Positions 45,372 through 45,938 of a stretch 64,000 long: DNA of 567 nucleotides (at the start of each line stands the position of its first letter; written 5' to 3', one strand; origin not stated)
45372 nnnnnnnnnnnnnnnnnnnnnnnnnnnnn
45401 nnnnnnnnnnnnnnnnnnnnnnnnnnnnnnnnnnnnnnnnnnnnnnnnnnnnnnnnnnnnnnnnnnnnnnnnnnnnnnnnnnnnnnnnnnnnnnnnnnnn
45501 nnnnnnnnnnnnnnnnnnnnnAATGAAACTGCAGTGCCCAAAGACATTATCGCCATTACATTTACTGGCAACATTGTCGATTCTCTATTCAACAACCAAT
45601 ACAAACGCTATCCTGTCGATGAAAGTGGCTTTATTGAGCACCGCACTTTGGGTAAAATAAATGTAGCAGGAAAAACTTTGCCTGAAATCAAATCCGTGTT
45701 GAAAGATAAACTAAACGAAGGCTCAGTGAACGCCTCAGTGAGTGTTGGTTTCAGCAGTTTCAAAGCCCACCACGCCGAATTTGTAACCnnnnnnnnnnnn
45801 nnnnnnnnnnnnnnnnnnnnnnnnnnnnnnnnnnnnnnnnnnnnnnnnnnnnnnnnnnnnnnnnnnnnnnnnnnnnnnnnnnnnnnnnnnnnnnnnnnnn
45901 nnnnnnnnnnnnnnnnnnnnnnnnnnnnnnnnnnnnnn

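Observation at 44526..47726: Unusual single-polypeptide fusion: polysaccharide-export (Wza-like) module, GT-C glycosyltransferase-like core and TPR repeats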

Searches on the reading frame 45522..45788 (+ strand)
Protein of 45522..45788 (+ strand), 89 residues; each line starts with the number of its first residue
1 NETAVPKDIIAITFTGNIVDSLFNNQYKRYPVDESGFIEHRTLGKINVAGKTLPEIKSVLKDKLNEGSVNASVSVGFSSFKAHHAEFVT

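Call 15: search_solved_structures(query=A2, max_evalue=10, show_alignments=2)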
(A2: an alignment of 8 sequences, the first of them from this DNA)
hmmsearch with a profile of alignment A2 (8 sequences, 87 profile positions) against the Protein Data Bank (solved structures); distinct sequences matched with E-value up to 10: 8.
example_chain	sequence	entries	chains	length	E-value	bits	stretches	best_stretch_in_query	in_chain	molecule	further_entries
7xfd_A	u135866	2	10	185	0.00061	23.6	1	32-84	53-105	Polysaccharide export protein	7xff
26gs_O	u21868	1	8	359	0.0014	22.5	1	34-84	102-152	Putative polysaccharide export protein Wza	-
9xgv_C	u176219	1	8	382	0.0015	22.4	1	34-84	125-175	Putative polysaccharide export protein Wza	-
9r60_A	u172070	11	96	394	0.0016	22.3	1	34-84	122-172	Putative polysaccharide export protein Wza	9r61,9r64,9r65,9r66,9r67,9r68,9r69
2w8i_A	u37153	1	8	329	0.011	19.6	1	32-84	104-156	PUTATIVE OUTER MEMBRANE LIPOPROTEIN WZA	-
2w8h_A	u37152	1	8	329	0.011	19.6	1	32-84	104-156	PUTATIVE OUTER MEMBRANE LIPOPROTEIN WZA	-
2j58_A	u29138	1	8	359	0.013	19.4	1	32-84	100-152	OUTER MEMBRANE LIPOPROTEIN WZA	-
6v39_X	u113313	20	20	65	0.32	14.9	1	45-64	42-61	50S ribosomal protein L29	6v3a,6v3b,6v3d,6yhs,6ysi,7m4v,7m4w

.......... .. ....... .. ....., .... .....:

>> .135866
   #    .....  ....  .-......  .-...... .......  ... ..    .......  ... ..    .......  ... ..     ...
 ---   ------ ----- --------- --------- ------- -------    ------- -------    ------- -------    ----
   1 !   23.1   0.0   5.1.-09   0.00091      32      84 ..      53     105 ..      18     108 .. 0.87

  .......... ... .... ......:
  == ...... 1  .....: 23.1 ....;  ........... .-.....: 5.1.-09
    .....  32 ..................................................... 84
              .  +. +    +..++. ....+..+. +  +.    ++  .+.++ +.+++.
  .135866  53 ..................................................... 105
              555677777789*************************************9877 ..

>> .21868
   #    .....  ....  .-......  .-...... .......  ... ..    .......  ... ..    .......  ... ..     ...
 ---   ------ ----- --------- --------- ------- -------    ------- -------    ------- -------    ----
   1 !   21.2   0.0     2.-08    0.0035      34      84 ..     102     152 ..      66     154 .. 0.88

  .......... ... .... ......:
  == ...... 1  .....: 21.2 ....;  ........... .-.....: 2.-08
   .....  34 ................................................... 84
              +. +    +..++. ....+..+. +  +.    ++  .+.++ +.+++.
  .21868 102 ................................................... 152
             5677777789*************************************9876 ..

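Call 53: search_protein_representatives(protein=window:45522-45788:+)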
Query: 89 residues. Proteins with E-value up to 0.001 (for the whole library): 9; up to 1e-10: 3; up to 1e-30: 1. The best 9 are listed.
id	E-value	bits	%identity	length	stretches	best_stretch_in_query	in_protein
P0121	1.1e-49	182.0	100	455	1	1-89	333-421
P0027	1.2e-13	67.2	48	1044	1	5-87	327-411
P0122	4.6e-11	59.0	29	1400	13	44-86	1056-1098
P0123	3.4e-08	49.9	29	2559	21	22-81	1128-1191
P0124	7.1e-07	45.7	31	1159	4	30-79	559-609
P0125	6.9e-05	39.3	46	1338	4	42-69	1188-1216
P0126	9.0e-05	39.0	51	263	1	23-83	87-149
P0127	3.0e-04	37.3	45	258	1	23-78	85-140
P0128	6.4e-04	36.3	21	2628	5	4-60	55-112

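Call 54: search_protein_families(library=pfam, proteins=[P0126, P0127, P0122, P0124, P0125], max_evalue=0.001)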
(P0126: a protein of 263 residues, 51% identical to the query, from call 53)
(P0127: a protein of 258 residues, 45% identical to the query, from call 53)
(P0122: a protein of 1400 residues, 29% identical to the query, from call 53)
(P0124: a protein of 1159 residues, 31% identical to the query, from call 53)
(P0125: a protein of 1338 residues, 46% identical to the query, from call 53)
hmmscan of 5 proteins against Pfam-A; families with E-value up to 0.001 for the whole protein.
P0126 (263 aa): 3 families
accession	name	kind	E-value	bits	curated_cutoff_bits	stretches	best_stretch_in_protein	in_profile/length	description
PF02563.21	Poly_export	-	5.3e-15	55.8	28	1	59-143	7-76/77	Polysaccharide biosynthesis/export protein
PF22461.2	SLBB_2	-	4.5e-12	46.3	27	1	147-228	2-79/79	SLBB domain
PF10531.15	SLBB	-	4.7e-08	33.2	27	1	148-193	2-46/55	SLBB domain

P0127 (258 aa): 3 families
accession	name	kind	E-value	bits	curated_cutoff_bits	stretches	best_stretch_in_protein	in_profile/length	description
PF02563.21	Poly_export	-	7e-14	52.2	28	1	53-137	8-74/77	Polysaccharide biosynthesis/export protein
PF22461.2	SLBB_2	-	6.9e-10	39.3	27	1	143-222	2-79/79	SLBB domain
PF10531.15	SLBB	-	3.7e-08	33.5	27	1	143-192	1-50/55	SLBB domain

P0122 (1400 aa): 5 families
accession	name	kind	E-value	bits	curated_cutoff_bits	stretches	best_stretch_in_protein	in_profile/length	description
PF00634.23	BRCA2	-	1.7e-134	436.5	20.3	14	1048-1074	3-29/29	BRCA2 repeat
PF04459.17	DUF512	-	8.9e-10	38.6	25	0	1055-1087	163-195/202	Protein of unknown function (DUF512)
PF08648.17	SNRNP27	-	9e-06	26.1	23.1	0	836-854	11-29/56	U4/U6.U5 small nuclear ribonucleoproteins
PF08930.15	DUF1912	-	1.1e-05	26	25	0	1179-1203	14-38/84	Domain of unknown function (DUF1912)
PF00732.25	GMC_oxred_N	-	4.9e-05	23.7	23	0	852-900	88-137/218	GMC oxidoreductase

P0124 (1159 aa): 3 families
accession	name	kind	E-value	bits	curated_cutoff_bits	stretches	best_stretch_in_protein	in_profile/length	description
PF02563.21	Poly_export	-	3e-66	220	28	6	655-731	3-75/77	Polysaccharide biosynthesis/export protein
PF04542.20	Sigma70_r2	-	2.8e-14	53.1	24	1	37-103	1-69/71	Sigma-70 region 2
PF08281.18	Sigma70_r4_2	-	1.3e-10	41.2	25.7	1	131-183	2-54/54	Sigma-70, region 4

P0125 (1338 aa): 45 families (the best 25 are shown)
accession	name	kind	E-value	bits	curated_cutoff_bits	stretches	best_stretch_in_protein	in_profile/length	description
PF13646.12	HEAT_2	-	4.8e-103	338.1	27.7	10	687-781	3-87/88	HEAT repeats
PF13513.12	HEAT_EZ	-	4.1e-72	238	27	2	958-1006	3-55/55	HEAT-like repeat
PF02985.28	HEAT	-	5.5e-72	231.2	23.5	1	1019-1047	2-30/31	HEAT repeat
PF03130.22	HEAT_PBS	-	2.7e-59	191.2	20.9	1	1181-1213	1-27/27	PBS lyase HEAT-like repeat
PF20168.4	PDS5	-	6e-45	153.9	27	5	867-1044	241-387/1053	Sister chromatid cohesion protein PDS5 protein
PF12717.13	Cnd1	-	1.1e-42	146.3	26.4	4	1016-1115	20-123/162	non-SMC mitotic condensation complex subunit 1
PF01602.26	Adaptin_N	-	1.7e-42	146.1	37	3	758-1148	80-433/524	Adaptin N terminal region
PF25786.1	HEAT_GCN1_C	-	4.8e-38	131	27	2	1053-1148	26-128/151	GCN1-like, C-terminal HEAT repeats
PF12755.13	Vac14_Fab1_bd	-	3.6e-35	120.9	22.1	1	815-885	11-81/97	Vacuolar 14 Fab1-binding region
PF24714.1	TOR1L1_N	-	8.8e-33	114.3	43.3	3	679-879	37-259/281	TORTIFOLIA1 N-terminal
PF00514.29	Arm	-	6.2e-31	105.9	20.6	0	1203-1229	13-39/41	Armadillo/beta-catenin-like repeat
PF25767.1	ARM_TBCD_2nd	-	5.7e-27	95.1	29.7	0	1161-1249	73-166/245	Tubulin-specific chaperone D-like, ARM repeats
PF20416.4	UTP20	-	6.7e-26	91.5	27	0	807-878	7-84/221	U3 small nucleolar RNA-associated protein 20 domain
PF21047.3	HEAT_Maestro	-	9.5e-23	81.7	27.4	0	753-838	116-202/229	Maestro, HEAT repeats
PF23271.1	HEAT_GCN1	-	6.6e-21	75.4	27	1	963-1103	19-168/190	Stalled ribosome sensor GCN1-like, HEAT repeats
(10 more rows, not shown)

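Call 56: list_cluster_members(proteins=[P0126, P0127, P0001, P0027, P0124])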
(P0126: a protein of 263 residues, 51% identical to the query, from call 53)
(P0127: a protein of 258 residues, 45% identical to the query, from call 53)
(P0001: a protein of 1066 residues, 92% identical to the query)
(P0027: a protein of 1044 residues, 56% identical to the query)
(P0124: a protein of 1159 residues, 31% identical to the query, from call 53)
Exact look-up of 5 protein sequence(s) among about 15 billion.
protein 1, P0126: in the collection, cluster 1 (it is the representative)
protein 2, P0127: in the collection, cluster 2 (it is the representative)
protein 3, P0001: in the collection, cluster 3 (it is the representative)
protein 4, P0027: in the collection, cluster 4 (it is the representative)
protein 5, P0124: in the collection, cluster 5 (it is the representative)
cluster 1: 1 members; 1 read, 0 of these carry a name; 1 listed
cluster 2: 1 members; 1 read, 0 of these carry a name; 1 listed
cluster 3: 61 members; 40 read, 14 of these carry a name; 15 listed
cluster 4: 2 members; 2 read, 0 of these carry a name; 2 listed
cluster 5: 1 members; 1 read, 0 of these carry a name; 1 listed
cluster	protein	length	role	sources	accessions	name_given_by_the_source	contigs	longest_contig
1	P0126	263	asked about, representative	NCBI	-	-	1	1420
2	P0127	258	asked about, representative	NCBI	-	-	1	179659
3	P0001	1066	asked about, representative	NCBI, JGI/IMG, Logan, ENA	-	tetratricopeptide (TPR) repeat protein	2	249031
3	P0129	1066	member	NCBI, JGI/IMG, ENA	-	tetratricopeptide (TPR) repeat protein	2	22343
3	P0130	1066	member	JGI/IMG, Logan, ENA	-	tetratricopeptide (TPR) repeat protein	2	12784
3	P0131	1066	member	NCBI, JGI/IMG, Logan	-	tetratricopeptide (TPR) repeat protein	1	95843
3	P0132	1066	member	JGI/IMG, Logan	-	tetratricopeptide (TPR) repeat protein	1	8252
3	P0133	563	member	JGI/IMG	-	tetratricopeptide (TPR) repeat protein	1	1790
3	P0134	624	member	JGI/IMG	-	tetratricopeptide (TPR) repeat protein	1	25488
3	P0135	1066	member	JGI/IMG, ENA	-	tetratricopeptide (TPR) repeat protein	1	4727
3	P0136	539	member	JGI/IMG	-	tetratricopeptide (TPR) repeat protein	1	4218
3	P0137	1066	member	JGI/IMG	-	tetratricopeptide (TPR) repeat protein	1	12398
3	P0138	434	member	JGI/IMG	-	tetratricopeptide (TPR) repeat protein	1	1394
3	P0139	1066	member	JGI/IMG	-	tetratricopeptide (TPR) repeat protein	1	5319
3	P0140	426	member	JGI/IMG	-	hypothetical protein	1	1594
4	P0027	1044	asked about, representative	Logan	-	-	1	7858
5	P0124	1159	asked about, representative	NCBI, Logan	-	-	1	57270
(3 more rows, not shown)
